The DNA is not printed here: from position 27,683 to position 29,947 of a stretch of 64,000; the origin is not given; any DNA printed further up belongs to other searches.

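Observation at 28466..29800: Globular part of the giant pilin shows the motif order of the FGE-sulfatase / C-type-lectin-like fold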

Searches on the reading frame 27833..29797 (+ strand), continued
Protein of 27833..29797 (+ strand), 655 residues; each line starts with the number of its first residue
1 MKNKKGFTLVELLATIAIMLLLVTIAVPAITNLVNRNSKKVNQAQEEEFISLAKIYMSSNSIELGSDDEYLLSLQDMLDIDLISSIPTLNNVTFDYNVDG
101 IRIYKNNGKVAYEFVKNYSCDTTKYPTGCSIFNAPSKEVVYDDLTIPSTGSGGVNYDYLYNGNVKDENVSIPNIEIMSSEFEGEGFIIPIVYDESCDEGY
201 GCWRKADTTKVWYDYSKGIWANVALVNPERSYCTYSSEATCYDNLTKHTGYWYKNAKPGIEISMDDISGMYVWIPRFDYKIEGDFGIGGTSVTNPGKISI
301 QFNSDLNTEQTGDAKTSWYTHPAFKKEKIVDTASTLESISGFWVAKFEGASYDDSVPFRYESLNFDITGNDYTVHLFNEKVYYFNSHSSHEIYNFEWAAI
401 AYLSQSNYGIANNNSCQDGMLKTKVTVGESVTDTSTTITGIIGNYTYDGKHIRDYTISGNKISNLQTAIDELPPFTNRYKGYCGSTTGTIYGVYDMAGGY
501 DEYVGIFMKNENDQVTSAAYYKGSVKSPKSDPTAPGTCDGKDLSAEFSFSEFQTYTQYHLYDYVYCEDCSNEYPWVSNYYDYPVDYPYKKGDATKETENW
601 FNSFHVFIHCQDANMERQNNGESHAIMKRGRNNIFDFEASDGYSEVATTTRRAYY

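Call 18: search_protein_families(library=pfam, proteins=[P0006, P0014, P0028, P0032, P0042, P0049, P0059, P0107, P0050], max_evalue=1)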
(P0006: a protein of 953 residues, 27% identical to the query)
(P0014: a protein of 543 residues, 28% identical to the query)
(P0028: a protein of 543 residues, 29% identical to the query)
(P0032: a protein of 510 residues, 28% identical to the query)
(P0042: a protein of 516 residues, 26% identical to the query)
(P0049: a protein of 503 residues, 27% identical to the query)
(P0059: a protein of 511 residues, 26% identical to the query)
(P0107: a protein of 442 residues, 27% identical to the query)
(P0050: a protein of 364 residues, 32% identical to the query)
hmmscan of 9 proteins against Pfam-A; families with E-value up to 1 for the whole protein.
P0006 (953 aa): 2 families
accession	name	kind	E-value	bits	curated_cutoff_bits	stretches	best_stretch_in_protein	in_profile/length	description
PF07963.17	N_methyl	-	6.5e-06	25.9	21.2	1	1-27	1-27/27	Prokaryotic N-terminal methylation motif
PF09903.14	DUF2130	-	0.041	13.6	26.7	0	221-251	76-106/255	Uncharacterized protein conserved in bacteria (DUF2130)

P0014 (543 aa): 2 families
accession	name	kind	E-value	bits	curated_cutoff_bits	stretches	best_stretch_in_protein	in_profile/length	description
PF07963.17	N_methyl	-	2.9e-07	30.2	21.2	1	1-26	1-26/27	Prokaryotic N-terminal methylation motif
PF10730.14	DUF2521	-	0.009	16.5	25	1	263-317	22-75/146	Protein of unknown function (DUF2521)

P0028 (543 aa): 4 families
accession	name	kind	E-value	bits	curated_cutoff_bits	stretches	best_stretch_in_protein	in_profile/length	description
PF07963.17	N_methyl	-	3.5e-09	36.3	21.2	1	3-27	2-26/27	Prokaryotic N-terminal methylation motif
PF03781.23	FGE-sulfatase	-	0.032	14.3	23.3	1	402-440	152-189/255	Sulfatase-modifying factor enzyme 1-like domain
PF16062.10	MavL-like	-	0.096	11.9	27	1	241-328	350-439/448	ADP-ribosylhydrolase MavL-like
PF05568.16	ASFV_J13L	-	0.098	12.9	23.6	0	185-222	73-111/189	African swine fever virus J13L protein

P0032 (510 aa): 2 families
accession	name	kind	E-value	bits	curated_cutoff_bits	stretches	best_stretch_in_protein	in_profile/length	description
PF07963.17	N_methyl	-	4.8e-09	35.9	21.2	1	3-27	2-26/27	Prokaryotic N-terminal methylation motif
PF12180.13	EABR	-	0.029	14.4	25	1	160-175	5-20/34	TSG101 and ALIX binding domain of CEP55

P0042 (516 aa): 2 families
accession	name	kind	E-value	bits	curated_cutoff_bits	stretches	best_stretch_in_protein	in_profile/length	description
PF07963.17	N_methyl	-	0.0026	17.7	21.2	1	2-24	3-25/27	Prokaryotic N-terminal methylation motif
PF02124.21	Marek_A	-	0.084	13.7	24.1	1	407-456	21-69/90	Marek's disease glycoprotein A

P0049 (503 aa): 3 families
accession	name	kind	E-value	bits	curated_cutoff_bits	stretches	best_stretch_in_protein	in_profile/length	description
PF07963.17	N_methyl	-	2.6e-05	24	21.2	1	2-26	3-27/27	Prokaryotic N-terminal methylation motif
PF03781.23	FGE-sulfatase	-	0.0018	18.4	23.3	1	358-393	158-194/255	Sulfatase-modifying factor enzyme 1-like domain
PF16640.11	Big_3_5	-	0.0049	17.9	35.5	1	219-285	19-85/88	Bacterial Ig-like domain (group 3)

P0059 (511 aa): 3 families
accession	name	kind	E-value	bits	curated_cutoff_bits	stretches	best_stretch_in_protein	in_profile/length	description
PF07963.17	N_methyl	-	1.4e-08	34.4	21.2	1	1-26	1-26/27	Prokaryotic N-terminal methylation motif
PF14903.11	WG_beta_rep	-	0.042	14.3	25.6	1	89-107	3-22/35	WG containing repeat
PF24178.1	Subterisin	-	0.23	11.9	27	1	452-471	14-33/42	Lasso peptide subterisin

P0107 (442 aa): 3 families
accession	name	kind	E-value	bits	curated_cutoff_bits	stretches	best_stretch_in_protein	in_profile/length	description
PF25184.1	YxzE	-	0.024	16.1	40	1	10-68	1-62/65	YxzE-like putative bacteriocin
PF01436.27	NHL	-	0.096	13.2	20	1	78-95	6-23/28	NHL repeat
PF13347.12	MFS_2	-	0.21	10.5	27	1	3-34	165-196/427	MFS/sugar transport protein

P0050 (364 aa): 1 family
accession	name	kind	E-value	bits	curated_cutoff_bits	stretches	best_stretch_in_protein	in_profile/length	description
PF03781.23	FGE-sulfatase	-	0.03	14.4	23.3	1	297-353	170-226/255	Sulfatase-modifying factor enzyme 1-like domain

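Call 23: predict_structure(alignment_id=A1)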
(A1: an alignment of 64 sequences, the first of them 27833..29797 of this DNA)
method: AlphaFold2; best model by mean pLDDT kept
length: 655 residues; sequences in the alignment: 64
mean_pLDDT: 72.0   pTM: 0.69
mean pLDDT of the five models: 72.0, 70.8, 70.5, 69.5, 69.4
residues with pLDDT >= 90: 169; 70-90: 246; 50-70: 89; < 50: 151
segments of 3 or more residues with pLDDT < 50: 1-3, 138-152, 350-386, 423-434, 517-586, 610-623
pLDDT, mean of each block of 10 residues (from residue 1): 57 90 90 86 92 86 86 91 80 87 94 94 84 66 33 65 70 76 82 85 91 90 88 60 85 91 90 96 94 92 94 94 88 87 84 43 34 32 48 91 90 65 43 56 77 63 67 72 86 80 74 54 36 41 33 28 33 44 56 86 69 40 64 84 67 87
secondary structure, 60 per line:
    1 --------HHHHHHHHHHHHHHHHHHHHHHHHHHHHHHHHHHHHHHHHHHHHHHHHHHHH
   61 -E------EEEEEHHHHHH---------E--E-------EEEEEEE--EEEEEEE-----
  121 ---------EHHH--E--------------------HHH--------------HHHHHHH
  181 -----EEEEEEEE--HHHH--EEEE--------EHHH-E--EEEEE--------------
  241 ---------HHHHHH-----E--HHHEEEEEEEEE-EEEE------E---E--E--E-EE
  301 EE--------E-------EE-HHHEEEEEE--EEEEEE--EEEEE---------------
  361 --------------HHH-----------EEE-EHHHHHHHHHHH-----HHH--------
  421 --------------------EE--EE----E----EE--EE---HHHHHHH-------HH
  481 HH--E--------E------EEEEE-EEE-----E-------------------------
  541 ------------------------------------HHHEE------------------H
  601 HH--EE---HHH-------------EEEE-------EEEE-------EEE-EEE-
elements in order: H9-60 E69-73 H74-79 E100-106 E109-115 H174-180 E186-193 H196-199 E202-205 E222-226 H250-255 E267-275 E277-280 E299-302 E325-330 E333-338 E341-345 E389-391 H394-404 H465-471 H479-482 E501-505 E507-509 E626-629 E637-640 E648-650 E652-654

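Call 25: fold_search(model_id=the predicted structure, library=pdb)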
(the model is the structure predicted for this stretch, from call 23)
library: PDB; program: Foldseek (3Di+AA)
matches with E <= 10: 30; with E <= 0.001: 0
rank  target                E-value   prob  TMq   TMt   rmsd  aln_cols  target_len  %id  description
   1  5vf4_C                1.4e-03  0.99  0.23  0.36  14.9       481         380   14  Thermus aquaticus variable protein (TaqVP) from diversity-generating retroelements (DGR) (released 2017-05-24)
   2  5vf4_D                2.3e-03  0.98  0.24  0.37  12.4       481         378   14  Thermus aquaticus variable protein (TaqVP) from diversity-generating retroelements (DGR) (released 2017-05-24)
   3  5vf4_A                2.8e-03  0.98  0.24  0.38  14.4       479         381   14  Thermus aquaticus variable protein (TaqVP) from diversity-generating retroelements (DGR) (released 2017-05-24)
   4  7z4b_EA               2.7e-01  0.06  0.06  0.10  28.4       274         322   12  Bacteriophage SU10 virion (C1) (released 2022-12-28)
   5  6ey4                  1.5e+00  0.01  0.05  0.06  23.0       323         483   10  Periplasmic domain (residues 36-513) of GldM (released 2018-02-07)
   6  4rnz                  2.7e+00  0.01  0.06  0.09  25.1       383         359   11  Structure of Helicobacter pylori Csd3 from the hexagonal crystal (released 2015-03-11)
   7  8ppr_F                3.2e+00  0.09  0.06  0.26  12.7       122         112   11  Structure of the human outer kinetochore KMN network complex (released 2024-03-20)
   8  6jmz                  4.9e+00  0.00  0.04  0.08  20.6       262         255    9  Structure of H247A mutant open form peptidoglycan peptidase (released 2020-01-15)
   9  7zs0                  5.2e+00  0.05  0.04  0.08  11.7        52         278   13  Diheme cytochrome c Kustd1711 from Kuenenia stuttgartiensis (released 2023-05-17)
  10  2k7r_MODEL_1_A        5.2e+00  0.03  0.06  0.22  11.4        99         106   14  N-terminal domain of the Bacillus subtilis helicase-loading protein DnaI (released 2009-03-03)
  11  7zs2                  5.5e+00  0.05  0.04  0.08  11.7        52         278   13  Diheme cytochrome c Kustd1711 from Kuenenia stuttgartiensis, M292H mutant (released 2023-05-17)
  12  7zs1                  5.5e+00  0.03  0.04  0.09  13.7        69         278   13  Diheme cytochrome c Kustd1711 from Kuenenia stuttgartiensis, M292C mutant (released 2023-05-17)
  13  5xrw_C                5.8e+00  0.02  0.04  0.20  14.0        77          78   13  Crystal structure of flagellar motor switch complex from H. pylori (released 2018-06-13)
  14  3vyj                  6.5e+00  0.07  0.06  0.25   8.4        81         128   15  Crystal structure of C-type lectin domain of murine dendritic cell inhibitory receptor 2 (apo form) (released 2013-10-02)
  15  3wbr_H                6.5e+00  0.04  0.05  0.22  11.7        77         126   12  Crystal structure of carbohydrate recognition domain of Blood Dendritic Cell Antigen-2 (BDCA2) lectin (crystal form-3) (released 2013-12-25)
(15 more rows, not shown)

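Call 26: find_encoding_contigs(protein=window:27833-29797:+, flank=3000, max_places=3)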
Protein window:27833-29797:+ (655 aa): 23 contigs read that carry it; 3 places shown.
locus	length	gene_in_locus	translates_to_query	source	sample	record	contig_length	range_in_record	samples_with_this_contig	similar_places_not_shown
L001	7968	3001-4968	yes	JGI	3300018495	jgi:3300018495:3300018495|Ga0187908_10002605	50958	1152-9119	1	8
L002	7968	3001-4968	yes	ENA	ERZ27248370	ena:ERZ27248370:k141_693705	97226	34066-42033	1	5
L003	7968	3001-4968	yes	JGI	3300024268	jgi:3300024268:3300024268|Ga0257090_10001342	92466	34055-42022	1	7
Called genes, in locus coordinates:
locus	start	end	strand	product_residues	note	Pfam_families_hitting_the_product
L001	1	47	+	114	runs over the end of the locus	PF02033:RBFA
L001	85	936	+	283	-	PF01509:TruB_N, PF16198:TruB_C_2 (weak)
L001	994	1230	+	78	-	PF26135:YuzI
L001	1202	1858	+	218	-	PF12227:DUF3603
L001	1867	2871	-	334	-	PF00579:tRNA-synt_1b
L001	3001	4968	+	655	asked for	PF07963:N_methyl (weak)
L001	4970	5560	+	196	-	-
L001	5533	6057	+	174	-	PF07963:N_methyl (weak)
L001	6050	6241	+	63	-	-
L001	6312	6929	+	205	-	PF01351:RNase_HII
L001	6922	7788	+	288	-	PF01745:IPT, PF01715:IPPT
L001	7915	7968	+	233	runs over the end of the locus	PF01048:PNP_UDP_1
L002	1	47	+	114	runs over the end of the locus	PF02033:RBFA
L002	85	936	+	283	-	PF01509:TruB_N, PF16198:TruB_C_2 (weak)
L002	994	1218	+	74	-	PF26135:YuzI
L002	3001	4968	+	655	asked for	PF07963:N_methyl (weak)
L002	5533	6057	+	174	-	PF07963:N_methyl (weak)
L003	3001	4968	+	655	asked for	PF07963:N_methyl (weak)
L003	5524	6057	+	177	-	PF07963:N_methyl (weak)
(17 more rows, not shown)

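Call 28: find_related_loci(query=A1, collection=genome_contigs, flank=8000)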
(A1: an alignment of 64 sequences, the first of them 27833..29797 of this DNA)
Query A1 (655 aa) in genome_contigs; peptide patterns used: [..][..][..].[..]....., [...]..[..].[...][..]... (x = any residue, [..] = any of these).
600 stretches matched a pattern (row limit reached: there are more); 536 encode a relative of the query (tblastn E <= 1e-3); the best 80 are kept; 80 distinct loci.
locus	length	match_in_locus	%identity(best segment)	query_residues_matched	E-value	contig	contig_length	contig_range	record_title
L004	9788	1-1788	33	22-655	2e-79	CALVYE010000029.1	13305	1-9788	MAG: uncultured Bacilli bacterium isolate BRZ_FK__bin87 genome assembly, contig: BRZ_FK__NODE_5796_length_13305_cov_6.55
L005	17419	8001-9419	32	1-498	2e-49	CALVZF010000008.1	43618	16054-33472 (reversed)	MAG: uncultured Bacilli bacterium isolate BRZ_CS__bin21 genome assembly, contig: BRZ_CS__NODE_1323_length_43618_cov_8.52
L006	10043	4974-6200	28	2-504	8e-40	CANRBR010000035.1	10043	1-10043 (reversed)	MAG: uncultured Bacilli bacterium isolate Lapin-028__bin7 genome assembly, contig: Lapin-028__NODE_7558_length_10043_cov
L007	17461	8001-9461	27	1-610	3e-37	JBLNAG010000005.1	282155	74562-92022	MAG: Ignavibacteriales bacterium isolate MAG183 PRJNA951521_bin41_renamed_4, whole genome shotgun sequence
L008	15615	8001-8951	33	187-520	3e-36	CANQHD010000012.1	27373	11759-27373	MAG: uncultured Bacilli bacterium isolate Lapin-028__bin71 genome assembly, contig: Lapin-028__NODE_1862_length_27373_co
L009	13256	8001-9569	29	3-523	3e-33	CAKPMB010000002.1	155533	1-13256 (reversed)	MAG: uncultured Bacilli bacterium isolate REFINED_METABAT215_TOP10_CONTIGS_1500_ASSEMBLY_K77_MERGED__Hadza_MoBio_hadza-A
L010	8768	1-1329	28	7-504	2e-33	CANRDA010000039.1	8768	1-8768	MAG: uncultured Bacilli bacterium isolate Lapin-027__bin13 genome assembly, contig: Lapin-027__NODE_8407_length_8768_cov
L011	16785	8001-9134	28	155-555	3e-32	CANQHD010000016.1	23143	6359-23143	MAG: uncultured Bacilli bacterium isolate Lapin-028__bin71 genome assembly, contig: Lapin-028__NODE_2410_length_23143_co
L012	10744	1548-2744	27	1-499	5e-32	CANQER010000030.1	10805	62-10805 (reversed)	MAG: uncultured Bacilli bacterium isolate Lapin-005__bin52 genome assembly, contig: Lapin-005__NODE_8424_length_10805_co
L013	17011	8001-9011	32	187-504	8e-32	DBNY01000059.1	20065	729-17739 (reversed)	MAG TPA_asm: Bacillales bacterium UBA660 UBA660_contig_4503, whole genome shotgun sequence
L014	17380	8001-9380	27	1-531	2e-31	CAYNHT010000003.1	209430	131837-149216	MAG TPA_asm: uncultured Muribaculaceae bacterium isolate SRP241341_co1_139 genome assembly, contig: NODE_52_length_20943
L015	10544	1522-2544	31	187-520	1e-31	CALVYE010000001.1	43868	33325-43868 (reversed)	MAG: uncultured Bacilli bacterium isolate BRZ_FK__bin87 genome assembly, contig: BRZ_FK__NODE_1087_length_43868_cov_7.05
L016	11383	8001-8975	33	184-517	1e-30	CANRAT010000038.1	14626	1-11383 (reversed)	MAG: uncultured Bacilli bacterium isolate Lapin-016__bin53 genome assembly, contig: Lapin-016__NODE_3669_length_14626_co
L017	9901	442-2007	28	153-654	1e-30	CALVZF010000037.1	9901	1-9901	MAG: uncultured Bacilli bacterium isolate BRZ_CS__bin21 genome assembly, contig: BRZ_CS__NODE_8292_length_9901_cov_8.945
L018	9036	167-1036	30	187-504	2e-30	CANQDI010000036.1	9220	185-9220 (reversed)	MAG: uncultured Bacilli bacterium isolate Lapin-003-2__bin26 genome assembly, contig: Lapin-003-2__NODE_6545_length_9220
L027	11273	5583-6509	33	203-520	2e-28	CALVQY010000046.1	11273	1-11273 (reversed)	MAG: uncultured Bacilli bacterium isolate BRZ_NN__bin51 genome assembly, contig: BRZ_NN__NODE_4761_length_11273_cov_16.9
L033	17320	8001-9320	27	5-519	5e-28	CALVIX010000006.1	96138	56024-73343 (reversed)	MAG: uncultured Bacilli bacterium isolate BRZ_FQ__bin7 genome assembly, contig: BRZ_FQ__NODE_269_length_96138_cov_9.4309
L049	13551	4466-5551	29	203-576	2e-26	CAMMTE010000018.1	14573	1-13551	MAG: uncultured Tenericutes bacterium isolate ERR4835846_bin.32_MetaWRAP_v1.1_MAG genome assembly, contig: NODE_1414_len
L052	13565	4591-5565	31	187-504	8e-26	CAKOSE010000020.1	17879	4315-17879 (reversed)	MAG: uncultured Bacilli bacterium isolate REFINED_METABAT215_TOP10_CONTIGS_1500_ASSEMBLY_K77_MERGED__Hadza_PheChl_Fiber-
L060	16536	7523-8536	28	152-504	7e-25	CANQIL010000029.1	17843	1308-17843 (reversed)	MAG: uncultured Bacilli bacterium isolate Lapin-028__bin30 genome assembly, contig: Lapin-028__NODE_3505_length_17843_co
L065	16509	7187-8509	28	4-521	2e-24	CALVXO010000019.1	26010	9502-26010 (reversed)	MAG: uncultured Bacilli bacterium isolate BRZ_PD__bin30 genome assembly, contig: BRZ_PD__NODE_2487_length_26010_cov_12.4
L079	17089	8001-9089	29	203-576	2e-23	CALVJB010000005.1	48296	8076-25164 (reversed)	MAG: uncultured Bacilli bacterium isolate BRZ_PQ__bin74 genome assembly, contig: BRZ_PQ__NODE_1153_length_48296_cov_45.5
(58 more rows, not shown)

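Call 48: search_protein_families(library=pfam, proteins=[P0018, P0096], max_evalue=1)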
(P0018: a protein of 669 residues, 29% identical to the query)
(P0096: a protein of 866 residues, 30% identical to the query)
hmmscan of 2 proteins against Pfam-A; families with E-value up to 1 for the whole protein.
P0018 (669 aa): 4 families
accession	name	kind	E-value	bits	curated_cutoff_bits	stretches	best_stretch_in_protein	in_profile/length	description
PF00404.24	Dockerin_1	-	7.9e-06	26.4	22.9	2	258-314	2-54/57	Dockerin type I domain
PF18573.7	BclA_C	-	0.011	16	38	1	70-109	16-54/128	BclA C-terminal domain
PF03781.23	FGE-sulfatase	-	0.011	15.9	23.3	1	555-578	174-197/255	Sulfatase-modifying factor enzyme 1-like domain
PF11026.13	DUF2721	-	0.18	12.2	28.3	1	4-48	44-88/129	Protein of unknown function (DUF2721)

P0096 (866 aa): 2 families
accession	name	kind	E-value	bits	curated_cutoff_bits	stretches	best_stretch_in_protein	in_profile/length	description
PF13385.13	Laminin_G_3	-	2.4e-11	44.4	27.6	1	289-447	1-151/151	Concanavalin A-like lectin/glucanases superfamily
PF22925.3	TS_C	-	0.00079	19.5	27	1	307-443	69-201/202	Trans-sialidase, C-terminal domain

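Call 67: search_protein_families(library=ncbifam, proteins=[L033:10910-11959:+, L033:10581-10934:+, L027:9539-10600:+, L027:9162-9551:+, L033:7989-9632:+], max_evalue=0.01)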
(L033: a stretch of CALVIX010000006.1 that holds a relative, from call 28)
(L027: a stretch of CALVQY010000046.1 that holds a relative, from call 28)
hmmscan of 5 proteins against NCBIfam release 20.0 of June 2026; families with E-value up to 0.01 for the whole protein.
L033:10910-11959:+ (350 aa): 6 families
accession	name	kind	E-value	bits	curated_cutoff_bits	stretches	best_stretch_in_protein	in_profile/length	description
TIGR04416.1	group_II_RT_mat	equivalog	3.8e-31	108.5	300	1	25-298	7-297/353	group II intron reverse transcriptase/maturase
NF041747.1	Drt3a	equivalog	3.8e-19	69.3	200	1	138-304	108-258/412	antiviral reverse transcriptase Drt3a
NF038233.2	retron_St85_RT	exception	2.1e-16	60.1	235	1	134-312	82-274/289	retron St85 family RNA-directed DNA polymerase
NF041749.1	Drt4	equivalog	6.2e-10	38.6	450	1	189-260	194-262/489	antiviral reverse transcriptase Drt4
NF041746.1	Drt2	equivalog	8.8e-10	38.3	390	1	179-261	213-295/416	antiviral reverse transcriptase Drt2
NF042941.1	Retron_TIR_antiphage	equivalog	0.00021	20.2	600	1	130-235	81-187/464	TIR domain-containing anti-phage reverse transcriptase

L033:10581-10934:+ (118 aa): 3 families
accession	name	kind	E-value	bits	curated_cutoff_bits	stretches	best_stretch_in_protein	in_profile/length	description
NF033474.1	DivGenRetAVD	equivalog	5.7e-21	74.8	80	1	7-113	1-104/104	diversity-generating retroelement protein Avd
NF008911.0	PRK12275.1-2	subfamily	0.00015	22.2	137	1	2-116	2-116/118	hypothetical protein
TIGR02436.1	TIGR02436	subfamily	0.0069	16.6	24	0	9-114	1-107/109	four helix bundle protein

L027:9539-10600:+ (354 aa): 7 families
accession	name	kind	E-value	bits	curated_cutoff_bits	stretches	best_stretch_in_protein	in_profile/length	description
TIGR04416.1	group_II_RT_mat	equivalog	3.3e-35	121.9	300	1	36-315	26-316/353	group II intron reverse transcriptase/maturase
NF041747.1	Drt3a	equivalog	1.1e-18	67.7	200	1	132-263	106-241/412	antiviral reverse transcriptase Drt3a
NF038233.2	retron_St85_RT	exception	7.1e-16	58.3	235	1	134-296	86-254/289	retron St85 family RNA-directed DNA polymerase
NF041746.1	Drt2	equivalog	1.4e-13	50.8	390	1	176-294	214-342/416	antiviral reverse transcriptase Drt2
NF041749.1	Drt4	equivalog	1.5e-10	40.7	450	1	179-256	188-262/489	antiviral reverse transcriptase Drt4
NF041748.1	Drt3b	equivalog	6.2e-06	25.2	350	1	179-255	225-309/647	antiviral reverse transcriptase Drt3b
NF042941.1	Retron_TIR_antiphage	equivalog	0.0017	17.2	600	1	138-244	93-200/464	TIR domain-containing anti-phage reverse transcriptase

L027:9162-9551:+ (130 aa): 1 family
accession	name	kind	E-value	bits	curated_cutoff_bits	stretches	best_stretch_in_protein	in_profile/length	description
NF033474.1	DivGenRetAVD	equivalog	5.5e-23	81.3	80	1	19-125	1-104/104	diversity-generating retroelement protein Avd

L033:7989-9632:+ (548 aa): 9 families
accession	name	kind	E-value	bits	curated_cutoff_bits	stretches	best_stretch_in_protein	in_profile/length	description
TIGR02532.1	IV_pilin_GFxxxE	domain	2.2e-07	30.4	16.3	1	5-27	2-24/24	prepilin-type N-terminal cleavage/methylation domain-containing protein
TIGR01710.1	typeII_sec_gspG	equivalog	7.3e-06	26.1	88.85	1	5-54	1-50/134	type II secretion system major pseudopilin GspG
NF040999.1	pilin_ComGC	equivalog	4.3e-05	23.6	75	1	4-59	1-52/84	competence type IV pilus major pilin ComGC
NF007862.0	PRK10574.1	equivalog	0.00063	19.9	138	1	1-37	1-37/145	prepilin peptidase-dependent pilin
TIGR02599.1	TIGR02599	subfamily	0.001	18.4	256.5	1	6-61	1-56/361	Verru_Chthon cassette protein C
TIGR01708.2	typeII_sec_gspH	equivalog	0.0018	18.3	80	1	4-52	1-46/169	type II secretion system minor pseudopilin GspH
NF038304.1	EPS_HpsC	equivalog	0.0026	17.4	200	1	2-43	18-59/318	hormogonium polysaccharide secretion pseudopilin HpsC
TIGR02596.1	TIGR02596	subfamily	0.0029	17.7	70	1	7-41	1-35/196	Verru_Chthon cassette protein D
NF041013.1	T4P_ComGE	equivalog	0.0055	16.8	49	0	5-42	4-41/83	competence type IV pilus minor pilin ComGE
